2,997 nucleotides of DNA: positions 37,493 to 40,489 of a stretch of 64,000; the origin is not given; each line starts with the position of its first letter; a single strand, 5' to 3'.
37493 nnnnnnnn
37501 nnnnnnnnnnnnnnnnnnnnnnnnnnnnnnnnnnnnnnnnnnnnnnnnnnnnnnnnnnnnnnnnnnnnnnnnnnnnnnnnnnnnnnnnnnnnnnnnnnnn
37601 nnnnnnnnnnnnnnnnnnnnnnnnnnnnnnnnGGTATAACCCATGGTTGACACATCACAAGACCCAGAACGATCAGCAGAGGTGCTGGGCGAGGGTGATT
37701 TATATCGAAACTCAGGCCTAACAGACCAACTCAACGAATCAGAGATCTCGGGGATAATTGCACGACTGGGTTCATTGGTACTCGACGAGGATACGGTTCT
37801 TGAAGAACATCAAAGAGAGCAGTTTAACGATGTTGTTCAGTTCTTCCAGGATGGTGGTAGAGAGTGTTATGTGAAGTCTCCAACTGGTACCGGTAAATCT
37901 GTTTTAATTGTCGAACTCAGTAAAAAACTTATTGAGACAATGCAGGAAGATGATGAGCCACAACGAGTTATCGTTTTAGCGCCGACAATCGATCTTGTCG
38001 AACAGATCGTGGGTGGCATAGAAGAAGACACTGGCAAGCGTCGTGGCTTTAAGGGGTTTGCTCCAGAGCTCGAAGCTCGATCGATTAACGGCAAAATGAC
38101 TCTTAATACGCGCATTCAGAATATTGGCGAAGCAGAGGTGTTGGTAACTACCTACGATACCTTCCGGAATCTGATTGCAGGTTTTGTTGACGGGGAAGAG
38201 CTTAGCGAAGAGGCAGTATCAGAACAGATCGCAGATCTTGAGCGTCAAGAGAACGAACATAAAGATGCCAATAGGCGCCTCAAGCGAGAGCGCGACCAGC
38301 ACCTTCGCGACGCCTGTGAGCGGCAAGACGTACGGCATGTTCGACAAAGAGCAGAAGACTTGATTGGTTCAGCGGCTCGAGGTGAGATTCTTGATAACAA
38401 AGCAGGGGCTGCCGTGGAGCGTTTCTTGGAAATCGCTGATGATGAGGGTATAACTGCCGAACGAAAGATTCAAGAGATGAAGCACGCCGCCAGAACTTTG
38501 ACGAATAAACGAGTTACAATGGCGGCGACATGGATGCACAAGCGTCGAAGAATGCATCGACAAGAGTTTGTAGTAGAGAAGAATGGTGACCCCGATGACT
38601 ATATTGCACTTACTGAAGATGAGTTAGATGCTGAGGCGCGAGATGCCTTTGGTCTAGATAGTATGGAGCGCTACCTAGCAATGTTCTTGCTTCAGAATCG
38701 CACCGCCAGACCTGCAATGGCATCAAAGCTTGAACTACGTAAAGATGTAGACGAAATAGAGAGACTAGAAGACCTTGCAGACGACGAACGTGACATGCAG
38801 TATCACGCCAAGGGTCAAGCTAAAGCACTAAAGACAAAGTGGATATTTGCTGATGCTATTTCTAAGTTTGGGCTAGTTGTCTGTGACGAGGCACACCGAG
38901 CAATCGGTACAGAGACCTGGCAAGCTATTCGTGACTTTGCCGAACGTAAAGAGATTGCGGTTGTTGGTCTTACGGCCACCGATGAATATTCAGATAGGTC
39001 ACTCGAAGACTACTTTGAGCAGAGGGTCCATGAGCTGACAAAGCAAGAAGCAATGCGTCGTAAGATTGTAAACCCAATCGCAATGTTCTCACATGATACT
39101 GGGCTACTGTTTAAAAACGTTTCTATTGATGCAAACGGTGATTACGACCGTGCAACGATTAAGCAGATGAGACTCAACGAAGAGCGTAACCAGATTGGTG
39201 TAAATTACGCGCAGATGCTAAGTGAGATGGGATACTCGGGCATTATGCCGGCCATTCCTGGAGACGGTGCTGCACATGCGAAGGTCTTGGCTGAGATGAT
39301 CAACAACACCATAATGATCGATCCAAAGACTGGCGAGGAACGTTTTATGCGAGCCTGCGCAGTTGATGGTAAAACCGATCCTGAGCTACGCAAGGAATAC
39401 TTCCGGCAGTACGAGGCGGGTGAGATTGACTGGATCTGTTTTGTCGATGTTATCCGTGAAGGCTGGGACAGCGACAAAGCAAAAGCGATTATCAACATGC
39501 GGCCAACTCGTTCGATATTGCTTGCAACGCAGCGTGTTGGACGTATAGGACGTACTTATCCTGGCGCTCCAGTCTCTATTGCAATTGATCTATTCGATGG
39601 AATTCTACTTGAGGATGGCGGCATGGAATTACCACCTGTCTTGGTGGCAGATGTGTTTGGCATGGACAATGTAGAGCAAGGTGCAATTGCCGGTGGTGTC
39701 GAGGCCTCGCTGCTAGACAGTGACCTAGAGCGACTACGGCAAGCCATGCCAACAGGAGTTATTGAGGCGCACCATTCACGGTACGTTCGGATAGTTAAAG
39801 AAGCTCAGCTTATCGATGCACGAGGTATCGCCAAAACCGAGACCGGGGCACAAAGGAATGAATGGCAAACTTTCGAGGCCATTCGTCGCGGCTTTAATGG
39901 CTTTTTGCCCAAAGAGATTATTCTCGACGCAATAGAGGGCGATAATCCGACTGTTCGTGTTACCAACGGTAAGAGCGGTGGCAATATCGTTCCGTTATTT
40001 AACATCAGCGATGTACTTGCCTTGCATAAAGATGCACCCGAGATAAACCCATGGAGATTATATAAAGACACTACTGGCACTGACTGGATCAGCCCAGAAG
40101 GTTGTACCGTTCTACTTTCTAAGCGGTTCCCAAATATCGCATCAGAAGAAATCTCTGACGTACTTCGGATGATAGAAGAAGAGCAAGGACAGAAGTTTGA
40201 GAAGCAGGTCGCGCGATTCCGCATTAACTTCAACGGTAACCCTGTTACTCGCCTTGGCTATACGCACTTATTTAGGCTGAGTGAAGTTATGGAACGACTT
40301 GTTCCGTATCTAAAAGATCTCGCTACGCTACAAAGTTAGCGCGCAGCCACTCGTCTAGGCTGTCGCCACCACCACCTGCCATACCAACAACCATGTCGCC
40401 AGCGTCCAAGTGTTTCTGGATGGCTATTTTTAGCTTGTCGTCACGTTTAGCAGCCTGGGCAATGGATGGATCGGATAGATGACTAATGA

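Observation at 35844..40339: Self-contained three-gene operon ending in a large SF2 helicase: candidate undescribed helicase-based system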

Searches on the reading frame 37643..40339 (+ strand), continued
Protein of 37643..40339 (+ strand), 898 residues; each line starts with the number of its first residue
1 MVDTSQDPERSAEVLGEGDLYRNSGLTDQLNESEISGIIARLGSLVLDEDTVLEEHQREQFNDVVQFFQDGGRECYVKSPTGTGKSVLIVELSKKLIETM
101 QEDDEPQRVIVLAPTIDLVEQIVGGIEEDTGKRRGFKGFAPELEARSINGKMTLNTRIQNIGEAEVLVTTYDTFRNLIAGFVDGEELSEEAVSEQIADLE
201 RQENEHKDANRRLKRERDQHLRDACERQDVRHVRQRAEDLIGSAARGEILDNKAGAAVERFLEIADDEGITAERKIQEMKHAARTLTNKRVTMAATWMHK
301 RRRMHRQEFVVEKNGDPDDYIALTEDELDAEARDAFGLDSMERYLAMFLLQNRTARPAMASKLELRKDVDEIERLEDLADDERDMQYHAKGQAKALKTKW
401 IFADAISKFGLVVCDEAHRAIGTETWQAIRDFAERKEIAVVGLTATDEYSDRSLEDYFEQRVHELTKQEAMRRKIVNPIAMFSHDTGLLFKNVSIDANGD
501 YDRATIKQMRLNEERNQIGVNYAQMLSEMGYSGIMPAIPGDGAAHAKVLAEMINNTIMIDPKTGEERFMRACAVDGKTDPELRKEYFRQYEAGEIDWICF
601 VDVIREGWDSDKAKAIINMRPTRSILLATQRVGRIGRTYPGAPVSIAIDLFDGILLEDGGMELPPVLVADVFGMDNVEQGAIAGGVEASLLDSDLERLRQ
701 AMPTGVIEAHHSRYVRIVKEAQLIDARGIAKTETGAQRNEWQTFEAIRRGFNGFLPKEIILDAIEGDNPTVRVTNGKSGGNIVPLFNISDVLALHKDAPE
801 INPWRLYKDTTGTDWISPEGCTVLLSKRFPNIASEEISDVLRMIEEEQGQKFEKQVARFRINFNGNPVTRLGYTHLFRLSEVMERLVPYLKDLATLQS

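Call 46: fold_search(model_id=the predicted structure, library=pdb)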
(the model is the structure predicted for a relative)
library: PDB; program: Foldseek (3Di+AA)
matches with E <= 10: 1536; with E <= 0.001: 518
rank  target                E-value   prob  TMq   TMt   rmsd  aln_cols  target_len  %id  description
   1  8h5y_A                2.1e-11  1.00  0.31  0.46  14.7       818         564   13  Crystal structure of RadD- ADP complex (released 2023-10-18)
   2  6jde_A                3.9e-10  1.00  0.29  0.44  15.0       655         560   14  crystal structure of a DNA repair protein (released 2019-06-26)
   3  9f2l_A                1.1e-09  1.00  0.24  0.30  44.8       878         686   11  Cryo-EM structure of the I923V MDA5-dsRNA filament with ADP-AlF4 bound and 73-degree helical twist (released 2025-02-26)
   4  8h5z_A                1.5e-09  1.00  0.22  0.33  14.2       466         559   16  Crystal structure of RadD/ATP analogue complex (released 2023-10-18)
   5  8h5z_B                1.8e-09  1.00  0.22  0.35   7.0       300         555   20  Crystal structure of RadD/ATP analogue complex (released 2023-10-18)
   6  7r7j_A                1.9e-09  1.00  0.30  0.45  10.5       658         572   14  Crystal structure of RadD with ADP (released 2022-04-13)
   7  7bkp_A                1.9e-09  1.00  0.24  0.30  45.4       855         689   11  CryoEM structure of disease related M854K MDA5-dsRNA filament in complex with ATP (released 2021-11-17)
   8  8h5y_B                4.7e-09  1.00  0.22  0.33  14.2       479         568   16  Crystal structure of RadD- ADP complex (released 2023-10-18)
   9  6jde_B                7.2e-09  1.00  0.30  0.45  15.2       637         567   14  crystal structure of a DNA repair protein (released 2019-06-26)
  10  7r7j_B                8.9e-09  1.00  0.30  0.45   8.6       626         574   13  Crystal structure of RadD with ADP (released 2022-04-13)
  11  9t99_A                9.4e-09  1.00  0.24  0.30  38.4       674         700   12  Structure of C. elegans Dicer-related helicase 1 (DRH1) bound to blunt end 5'P-dsRNA (released 2025-11-26)
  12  7a8r_A                1.2e-08  1.00  0.28  0.45  17.4       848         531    9  Structure of RecQL from Bos taurus (released 2021-10-06)
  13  7zmm_A                1.2e-08  1.00  0.22  0.37  15.2       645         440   10  Crystal structure of human RECQL5 helicase APO form in complex with engineered nanobody (Gluebody) G2-001 (released 2022-06-22)
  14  1c4o                  1.3e-08  1.00  0.27  0.45  19.1       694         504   11  CRYSTAL STRUCTURE OF THE DNA NUCLEOTIDE EXCISION REPAIR ENZYME UVRB FROM THERMUS THERMOPHILUS (released 2000-07-26)
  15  8yrs_A                1.4e-08  1.00  0.30  0.46  19.0       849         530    9  Crystal structure of human RECQ1 helicase containing a flexible linker in complex with tailed duplex DNA (released 2024-09-04)
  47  7clg_B                6.0e-08  1.00  0.25  0.27  17.5       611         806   12  Crystal structure of the ATP-dependent restriction endonuclease SauUSI (released 2021-01-20)
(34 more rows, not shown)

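Call 59: fold_search(model_id=the predicted structure, library=viral)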
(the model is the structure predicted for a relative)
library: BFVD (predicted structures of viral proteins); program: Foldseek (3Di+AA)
matches with E <= 10: 1026; with E <= 0.001: 304
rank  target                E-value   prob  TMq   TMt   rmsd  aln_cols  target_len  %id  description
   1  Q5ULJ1                3.0e-15  1.00  0.33  0.49  19.8       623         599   13  Orf123 [Lactobacillus phage LP65]
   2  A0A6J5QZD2            2.8e-14  1.00  0.32  0.54  20.5       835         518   12  SSL2 DNA or RNA helicases of superfamily II [uncultured Caudovirales phage]
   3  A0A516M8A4            3.3e-14  1.00  0.32  0.57  11.4       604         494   14  (no name in the UniProt tables at hand)
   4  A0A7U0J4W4            5.0e-14  1.00  0.33  0.48  19.9       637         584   11  (no name in the UniProt tables at hand)
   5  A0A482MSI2            3.5e-13  1.00  0.33  0.47  13.0       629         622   12  Putative helicase [Escherichia phage PTXU04]
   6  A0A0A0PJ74            1.1e-12  1.00  0.26  0.24  19.2       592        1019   11  Putative intein containing helicase/endonuclease protein [Bacillus phage Bp8p-T]
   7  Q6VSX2                1.3e-12  1.00  0.32  0.39  12.1       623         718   13  (no name in the UniProt tables at hand)
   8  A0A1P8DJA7            2.3e-12  1.00  0.32  0.39  26.9       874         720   14  (no name in the UniProt tables at hand)
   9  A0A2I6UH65            2.4e-12  1.00  0.34  0.48  14.8       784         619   11  Superfamily II helicase [Salinibacter phage M31CR41-2]
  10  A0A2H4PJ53            2.6e-12  1.00  0.21  0.22   5.7       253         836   22  Putative helicase [Corynebacterium phage phi673]
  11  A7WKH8                4.2e-12  1.00  0.33  0.51  13.7       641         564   12  Helicase [Betalipothrixvirus pozzuoliense]
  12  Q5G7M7                8.9e-12  1.00  0.20  0.19   6.0       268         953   20  (no name in the UniProt tables at hand)
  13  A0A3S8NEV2            2.1e-11  1.00  0.32  0.45  14.2       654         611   10  Putative superfamily 2 helicase [Sulfolobales Beppu filamentous virus 2]
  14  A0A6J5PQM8            3.2e-11  1.00  0.31  0.57  10.0       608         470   12  SSL2 DNA or RNA helicases of superfamily II [uncultured Caudovirales phage]
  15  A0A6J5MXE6            3.4e-11  1.00  0.23  0.40  12.6       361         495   19  HELICc domain containing protein [uncultured Caudovirales phage]
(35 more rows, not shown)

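Call 61: search_protein_families(library=pfam, proteins=[L012:1487-4375:+], max_evalue=10)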
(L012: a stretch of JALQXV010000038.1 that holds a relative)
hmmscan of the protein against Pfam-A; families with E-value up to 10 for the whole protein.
L012:1487-4375:+ (962 aa): 7 families
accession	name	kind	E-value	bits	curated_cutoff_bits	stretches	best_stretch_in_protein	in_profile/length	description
PF04851.21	ResIII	-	1.6e-15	57.8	22.5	1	106-270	4-163/164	Type III restriction enzyme, res subunit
PF00271.37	Helicase_C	-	2.2e-10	41.2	23.5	1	383-458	38-109/110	Helicase conserved C-terminal domain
PF18766.7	SWI2_SNF2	-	3.4e-08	33.8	26.7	1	140-315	29-201/221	SWI2/SNF2 ATPase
PF00270.35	DEAD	-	7.5e-08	32.7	26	1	120-270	11-161/167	DEAD/DEAH box helicase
PF13401.12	AAA_22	-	0.004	17.9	27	1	140-258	45-109/130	AAA domain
PF13518.12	HTH_28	-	0.013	16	25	1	542-567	11-35/52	Helix-turn-helix domain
PF14300.12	DMP19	-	1.7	9.7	25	1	323-377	32-84/112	DMP19-like protein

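Call 64: list_cluster_members(proteins=[P0008, P0001, P0050, P0012, P0016, P0021])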
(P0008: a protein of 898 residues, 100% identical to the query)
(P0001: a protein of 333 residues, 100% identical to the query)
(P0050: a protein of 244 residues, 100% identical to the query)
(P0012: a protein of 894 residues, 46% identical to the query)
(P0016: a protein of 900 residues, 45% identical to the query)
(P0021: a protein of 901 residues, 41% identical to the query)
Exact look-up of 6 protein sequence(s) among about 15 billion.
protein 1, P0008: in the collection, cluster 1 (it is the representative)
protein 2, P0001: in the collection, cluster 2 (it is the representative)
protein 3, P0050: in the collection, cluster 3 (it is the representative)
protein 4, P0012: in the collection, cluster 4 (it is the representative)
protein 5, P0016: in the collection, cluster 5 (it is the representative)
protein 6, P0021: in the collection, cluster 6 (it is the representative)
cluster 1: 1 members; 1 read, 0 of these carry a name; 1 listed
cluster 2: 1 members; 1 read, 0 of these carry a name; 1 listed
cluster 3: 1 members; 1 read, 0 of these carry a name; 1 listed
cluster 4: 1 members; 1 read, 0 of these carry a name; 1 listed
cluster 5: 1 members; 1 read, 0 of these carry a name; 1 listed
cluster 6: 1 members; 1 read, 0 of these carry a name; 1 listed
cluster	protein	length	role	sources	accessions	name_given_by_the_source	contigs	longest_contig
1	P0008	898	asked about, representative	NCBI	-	-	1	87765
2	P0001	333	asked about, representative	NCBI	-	-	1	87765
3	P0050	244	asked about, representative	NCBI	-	-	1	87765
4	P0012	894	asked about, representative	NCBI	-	-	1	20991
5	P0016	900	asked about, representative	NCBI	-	-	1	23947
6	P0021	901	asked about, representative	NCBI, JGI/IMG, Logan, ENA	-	-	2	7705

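Call 65: find_encoding_contigs(protein=P0008, flank=1000, max_places=2)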
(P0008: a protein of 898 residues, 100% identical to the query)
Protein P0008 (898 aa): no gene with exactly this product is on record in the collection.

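Call 66: find_encoding_contigs(protein=P0021, flank=8000, max_places=3)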
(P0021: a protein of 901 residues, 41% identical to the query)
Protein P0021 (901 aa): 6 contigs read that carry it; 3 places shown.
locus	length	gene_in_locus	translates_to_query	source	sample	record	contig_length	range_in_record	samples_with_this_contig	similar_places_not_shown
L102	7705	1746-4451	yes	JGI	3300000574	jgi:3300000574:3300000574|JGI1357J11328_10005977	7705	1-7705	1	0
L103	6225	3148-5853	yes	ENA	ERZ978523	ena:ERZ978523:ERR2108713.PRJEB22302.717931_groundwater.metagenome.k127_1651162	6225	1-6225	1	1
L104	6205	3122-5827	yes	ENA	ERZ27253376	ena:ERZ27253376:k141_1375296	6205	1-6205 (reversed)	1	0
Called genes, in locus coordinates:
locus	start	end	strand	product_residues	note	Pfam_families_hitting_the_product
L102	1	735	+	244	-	?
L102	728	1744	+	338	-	-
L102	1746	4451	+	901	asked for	PF00270:DEAD (weak), PF04851:ResIII, PF18766:SWI2_SNF2 (faint), PF04851:ResIII, PF00271:Helicase_C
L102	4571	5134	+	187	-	PF25323:6TM_PilS (weak)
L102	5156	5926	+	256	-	PF07819:PGAP1 (faint), PF00561:Abhydrolase_1, PF00975:Thioesterase, PF10230:LIDHydrolase (weak), PF12146:Hydrolase_4, PF12697:Abhydrolase_6, PF20408:Abhydrolase_11 (faint)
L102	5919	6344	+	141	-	PF06262:Zincin_1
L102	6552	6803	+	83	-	-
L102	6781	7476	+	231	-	-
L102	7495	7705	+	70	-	PF06055:ExoD (weak)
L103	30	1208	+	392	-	PF00270:DEAD, PF04851:ResIII, PF00271:Helicase_C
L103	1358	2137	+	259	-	-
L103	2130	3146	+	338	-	-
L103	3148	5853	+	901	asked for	PF00270:DEAD (weak), PF04851:ResIII, PF18766:SWI2_SNF2 (faint), PF04851:ResIII, PF00271:Helicase_C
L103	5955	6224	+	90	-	?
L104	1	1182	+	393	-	?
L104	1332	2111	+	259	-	-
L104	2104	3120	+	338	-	-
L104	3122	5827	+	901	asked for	PF00270:DEAD (weak), PF04851:ResIII, PF18766:SWI2_SNF2 (faint), PF04851:ResIII, PF00271:Helicase_C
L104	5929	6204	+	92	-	?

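Call 67: search_protein_families(library=padloc, proteins=[L007:12713-14107:-, L007:5199-6095:-, L008:12044-12688:+, L008:12812-14449:+, L009:5056-5919:-, L010:7177-7698:+, L102:4571-5134:+, L009:8771-9994:-], max_evalue=0.01)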
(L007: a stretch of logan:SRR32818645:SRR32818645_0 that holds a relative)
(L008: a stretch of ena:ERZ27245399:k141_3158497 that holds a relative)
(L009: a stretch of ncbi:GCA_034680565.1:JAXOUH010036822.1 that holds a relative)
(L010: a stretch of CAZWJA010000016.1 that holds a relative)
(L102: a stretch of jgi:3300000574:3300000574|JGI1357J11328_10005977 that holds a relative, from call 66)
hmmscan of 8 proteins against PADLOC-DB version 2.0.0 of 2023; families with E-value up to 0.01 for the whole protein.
L007:12713-14107:- (464 aa): 0 families

L007:5199-6095:- (298 aa): 0 families

L008:12044-12688:+ (214 aa): 0 families

L008:12812-14449:+ (545 aa): 0 families

L009:5056-5919:- (287 aa): 0 families

L010:7177-7698:+ (173 aa): 0 families

L102:4571-5134:+ (187 aa): 0 families

L009:8771-9994:- (407 aa): 0 families

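Call 84: search_protein_families(library=pfam, proteins=[L007:7903-9009:+, L009:120-1295:+, L011:168-1319:+], max_evalue=1)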
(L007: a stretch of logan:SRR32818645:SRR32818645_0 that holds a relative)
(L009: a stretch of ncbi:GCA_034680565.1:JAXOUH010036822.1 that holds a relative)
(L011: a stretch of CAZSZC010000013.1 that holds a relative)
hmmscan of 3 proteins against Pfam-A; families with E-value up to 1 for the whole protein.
L007:7903-9009:+ (368 aa): 0 families

L009:120-1295:+ (391 aa): 1 family
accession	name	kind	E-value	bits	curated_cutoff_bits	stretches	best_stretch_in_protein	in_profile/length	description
PF08735.15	DUF1786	-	0.01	15.6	25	1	238-340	28-131/252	Putative pyruvate format-lyase activating enzyme (DUF1786)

L011:168-1319:+ (383 aa): 0 families

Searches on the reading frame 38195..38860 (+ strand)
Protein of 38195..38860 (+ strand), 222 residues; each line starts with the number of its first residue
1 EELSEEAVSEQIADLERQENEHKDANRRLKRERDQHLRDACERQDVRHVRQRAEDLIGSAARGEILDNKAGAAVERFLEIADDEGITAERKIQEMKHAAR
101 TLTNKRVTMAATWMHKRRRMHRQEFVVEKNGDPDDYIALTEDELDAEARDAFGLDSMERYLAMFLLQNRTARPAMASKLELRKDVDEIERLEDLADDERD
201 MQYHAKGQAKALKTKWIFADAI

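Call 61: search_protein_families(library=pfam, proteins=[window:38195-38860:+], max_evalue=10)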
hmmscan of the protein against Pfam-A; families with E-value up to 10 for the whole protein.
window:38195-38860:+ (222 aa): 1 family
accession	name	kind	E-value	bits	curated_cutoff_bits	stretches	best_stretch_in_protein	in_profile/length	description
PF18553.7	PheRS_DBD3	-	0.17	12.6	26.6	1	201-218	29-46/61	PheRS DNA binding domain 3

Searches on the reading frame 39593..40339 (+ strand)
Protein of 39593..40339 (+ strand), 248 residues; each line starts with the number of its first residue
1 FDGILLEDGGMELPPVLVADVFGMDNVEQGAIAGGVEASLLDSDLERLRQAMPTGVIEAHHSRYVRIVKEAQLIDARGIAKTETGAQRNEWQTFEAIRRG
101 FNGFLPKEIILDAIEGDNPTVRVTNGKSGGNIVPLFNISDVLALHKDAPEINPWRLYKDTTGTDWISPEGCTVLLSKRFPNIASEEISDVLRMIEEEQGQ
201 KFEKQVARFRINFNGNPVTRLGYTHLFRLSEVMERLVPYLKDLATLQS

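Call 61: search_protein_families(library=pfam, proteins=[window:39593-40339:+], max_evalue=10)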
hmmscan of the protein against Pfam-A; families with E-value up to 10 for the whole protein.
window:39593-40339:+ (248 aa): 0 families

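Call 91: search_solved_structures(query=A6, max_evalue=10, show_alignments=2)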
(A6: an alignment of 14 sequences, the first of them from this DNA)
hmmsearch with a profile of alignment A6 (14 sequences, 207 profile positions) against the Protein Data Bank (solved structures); distinct sequences matched with E-value up to 10: 4.
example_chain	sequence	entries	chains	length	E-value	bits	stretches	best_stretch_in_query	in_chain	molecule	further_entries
4ahc_A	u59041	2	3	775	0.32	13.8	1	78-122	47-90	DNA POLYMERASE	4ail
3a2f_A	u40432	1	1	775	0.52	13.1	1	78-121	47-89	DNA polymerase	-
2jgu_A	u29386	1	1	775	0.53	13.1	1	78-121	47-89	DNA POLYMERASE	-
9bxl_A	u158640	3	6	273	1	12.1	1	118-164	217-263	5-thiohistidine N-methyltransferase OvoM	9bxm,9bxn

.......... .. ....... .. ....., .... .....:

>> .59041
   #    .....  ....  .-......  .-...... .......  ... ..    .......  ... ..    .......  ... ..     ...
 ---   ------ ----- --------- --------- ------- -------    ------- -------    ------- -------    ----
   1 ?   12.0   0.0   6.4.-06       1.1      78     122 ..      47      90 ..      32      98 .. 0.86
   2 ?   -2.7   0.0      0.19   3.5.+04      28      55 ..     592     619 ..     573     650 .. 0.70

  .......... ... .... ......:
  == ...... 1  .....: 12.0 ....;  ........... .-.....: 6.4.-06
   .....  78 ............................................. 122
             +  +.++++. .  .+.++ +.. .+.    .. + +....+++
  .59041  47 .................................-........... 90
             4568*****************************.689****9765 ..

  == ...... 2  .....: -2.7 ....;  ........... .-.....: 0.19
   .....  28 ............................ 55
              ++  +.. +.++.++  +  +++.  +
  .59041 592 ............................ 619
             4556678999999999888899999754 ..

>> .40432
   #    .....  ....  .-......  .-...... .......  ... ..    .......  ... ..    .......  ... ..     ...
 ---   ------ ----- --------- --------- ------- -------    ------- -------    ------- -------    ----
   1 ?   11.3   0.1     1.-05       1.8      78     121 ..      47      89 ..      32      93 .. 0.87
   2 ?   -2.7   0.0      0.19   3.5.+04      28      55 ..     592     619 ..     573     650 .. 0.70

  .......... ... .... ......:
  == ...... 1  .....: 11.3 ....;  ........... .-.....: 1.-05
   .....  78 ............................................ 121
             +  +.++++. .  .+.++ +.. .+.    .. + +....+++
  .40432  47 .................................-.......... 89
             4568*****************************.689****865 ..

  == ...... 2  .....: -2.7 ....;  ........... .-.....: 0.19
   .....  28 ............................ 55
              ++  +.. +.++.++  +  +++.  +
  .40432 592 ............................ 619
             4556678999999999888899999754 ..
